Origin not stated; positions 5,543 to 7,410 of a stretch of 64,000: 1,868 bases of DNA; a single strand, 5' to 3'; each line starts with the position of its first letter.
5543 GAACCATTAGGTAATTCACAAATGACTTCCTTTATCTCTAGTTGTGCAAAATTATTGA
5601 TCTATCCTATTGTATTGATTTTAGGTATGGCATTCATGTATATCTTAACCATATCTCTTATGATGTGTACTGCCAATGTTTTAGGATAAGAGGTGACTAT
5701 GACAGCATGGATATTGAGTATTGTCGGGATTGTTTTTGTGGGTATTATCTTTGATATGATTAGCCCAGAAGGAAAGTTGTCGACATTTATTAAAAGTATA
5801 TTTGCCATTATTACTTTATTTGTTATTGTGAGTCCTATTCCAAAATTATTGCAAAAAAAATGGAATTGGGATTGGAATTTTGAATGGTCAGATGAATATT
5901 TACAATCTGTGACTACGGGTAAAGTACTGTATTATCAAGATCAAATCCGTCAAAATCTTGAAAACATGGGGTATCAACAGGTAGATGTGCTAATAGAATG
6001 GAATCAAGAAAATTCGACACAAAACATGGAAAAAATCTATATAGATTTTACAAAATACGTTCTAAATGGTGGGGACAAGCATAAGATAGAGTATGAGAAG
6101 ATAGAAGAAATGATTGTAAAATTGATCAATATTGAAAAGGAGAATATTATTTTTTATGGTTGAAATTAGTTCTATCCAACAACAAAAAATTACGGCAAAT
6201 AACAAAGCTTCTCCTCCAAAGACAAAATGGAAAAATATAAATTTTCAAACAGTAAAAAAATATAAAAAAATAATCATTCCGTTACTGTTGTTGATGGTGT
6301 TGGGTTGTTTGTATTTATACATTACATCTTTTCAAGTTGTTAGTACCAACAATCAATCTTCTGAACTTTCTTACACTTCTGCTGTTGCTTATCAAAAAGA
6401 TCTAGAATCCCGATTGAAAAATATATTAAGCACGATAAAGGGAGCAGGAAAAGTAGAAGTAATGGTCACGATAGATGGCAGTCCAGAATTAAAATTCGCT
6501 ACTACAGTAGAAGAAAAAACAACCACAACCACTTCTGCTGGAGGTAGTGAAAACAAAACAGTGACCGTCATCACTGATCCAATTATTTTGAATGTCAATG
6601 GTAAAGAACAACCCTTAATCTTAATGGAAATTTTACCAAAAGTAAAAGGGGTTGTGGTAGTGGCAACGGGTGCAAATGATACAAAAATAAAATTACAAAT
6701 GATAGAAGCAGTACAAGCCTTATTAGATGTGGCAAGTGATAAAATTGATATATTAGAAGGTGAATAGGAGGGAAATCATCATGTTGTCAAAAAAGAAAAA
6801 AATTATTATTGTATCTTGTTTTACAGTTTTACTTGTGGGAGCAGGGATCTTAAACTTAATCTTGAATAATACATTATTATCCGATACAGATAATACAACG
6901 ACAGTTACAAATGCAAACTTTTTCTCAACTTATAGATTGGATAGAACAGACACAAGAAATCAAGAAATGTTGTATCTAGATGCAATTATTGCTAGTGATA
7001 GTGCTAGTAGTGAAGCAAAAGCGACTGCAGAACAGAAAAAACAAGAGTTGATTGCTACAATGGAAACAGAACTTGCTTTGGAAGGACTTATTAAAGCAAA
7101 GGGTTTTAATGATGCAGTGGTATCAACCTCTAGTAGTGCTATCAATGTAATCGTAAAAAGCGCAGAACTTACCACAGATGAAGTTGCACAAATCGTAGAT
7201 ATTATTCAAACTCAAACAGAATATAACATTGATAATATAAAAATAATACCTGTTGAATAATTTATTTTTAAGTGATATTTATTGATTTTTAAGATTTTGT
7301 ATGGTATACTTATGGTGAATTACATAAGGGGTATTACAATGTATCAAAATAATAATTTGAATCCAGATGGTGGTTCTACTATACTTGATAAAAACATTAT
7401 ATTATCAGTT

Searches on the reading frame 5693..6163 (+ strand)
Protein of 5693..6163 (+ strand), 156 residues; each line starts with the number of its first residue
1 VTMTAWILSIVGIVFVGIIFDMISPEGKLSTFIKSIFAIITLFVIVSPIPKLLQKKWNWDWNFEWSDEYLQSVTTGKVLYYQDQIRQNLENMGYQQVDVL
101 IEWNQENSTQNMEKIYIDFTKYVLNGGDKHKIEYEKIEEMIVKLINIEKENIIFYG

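Call 16: search_protein_families(library=pfam, proteins=[window:5693-6163:+], max_evalue=0.001)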
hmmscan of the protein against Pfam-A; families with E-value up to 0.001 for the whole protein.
window:5693-6163:+ (156 aa): 1 family
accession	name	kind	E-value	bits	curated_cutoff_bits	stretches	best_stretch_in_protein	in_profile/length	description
PF09581.16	Spore_III_AF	-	3e-06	27.8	28.3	1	13-60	3-50/185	Stage III sporulation protein AF (Spore_III_AF)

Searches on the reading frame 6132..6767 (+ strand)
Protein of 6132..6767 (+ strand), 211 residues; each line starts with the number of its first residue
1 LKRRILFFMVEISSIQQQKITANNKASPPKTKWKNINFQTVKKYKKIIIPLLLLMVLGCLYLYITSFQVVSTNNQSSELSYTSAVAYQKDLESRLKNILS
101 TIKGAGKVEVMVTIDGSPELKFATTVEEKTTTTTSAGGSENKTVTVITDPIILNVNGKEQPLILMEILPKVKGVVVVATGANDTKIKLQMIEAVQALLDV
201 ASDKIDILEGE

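Call 16: search_protein_families(library=pfam, proteins=[window:6132-6767:+], max_evalue=0.001)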
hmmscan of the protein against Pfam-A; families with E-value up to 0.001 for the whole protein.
window:6132-6767:+ (211 aa): 0 families

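Call 71: search_protein_families(library=ncbifam, proteins=[window:6132-6767:+], max_evalue=10)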
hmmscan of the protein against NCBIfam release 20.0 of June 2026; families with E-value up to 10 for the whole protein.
window:6132-6767:+ (211 aa): 4 families
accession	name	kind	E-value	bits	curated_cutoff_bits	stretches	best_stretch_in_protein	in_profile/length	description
TIGR02830.1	spore_III_AG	equivalog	2.1e-26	92.5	147.7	1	73-209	44-184/186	stage III sporulation protein AG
NF005327.0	PRK06853.2-1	equivalog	0.016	15.1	242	1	139-197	87-145/194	indolepyruvate oxidoreductase subunit beta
NF052650.1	YknW_fam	equivalog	0.043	13.3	110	1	37-80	27-70/213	YknW family membrane protein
TIGR04370.1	glyco_rpt_poly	subfamily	0.056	12.4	40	1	5-93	51-137/396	oligosaccharide repeat unit polymerase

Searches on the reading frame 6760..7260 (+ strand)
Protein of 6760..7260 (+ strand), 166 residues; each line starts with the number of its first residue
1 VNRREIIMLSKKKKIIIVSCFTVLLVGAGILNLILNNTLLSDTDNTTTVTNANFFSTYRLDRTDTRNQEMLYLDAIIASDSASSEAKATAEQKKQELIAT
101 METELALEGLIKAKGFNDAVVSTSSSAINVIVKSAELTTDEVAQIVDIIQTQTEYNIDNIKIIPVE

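Call 16: search_protein_families(library=pfam, proteins=[window:6760-7260:+], max_evalue=0.001)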
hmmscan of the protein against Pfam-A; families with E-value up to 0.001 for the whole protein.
window:6760-7260:+ (166 aa): 2 families
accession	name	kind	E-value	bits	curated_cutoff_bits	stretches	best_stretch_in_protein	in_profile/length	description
PF12685.13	SpoIIIAH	-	2.4e-33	116.1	30.6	1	40-162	69-191/191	SpoIIIAH-like protein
PF10978.13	DUF2785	-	0.00088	19.4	25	0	69-153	19-103/174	Protein of unknown function (DUF2785)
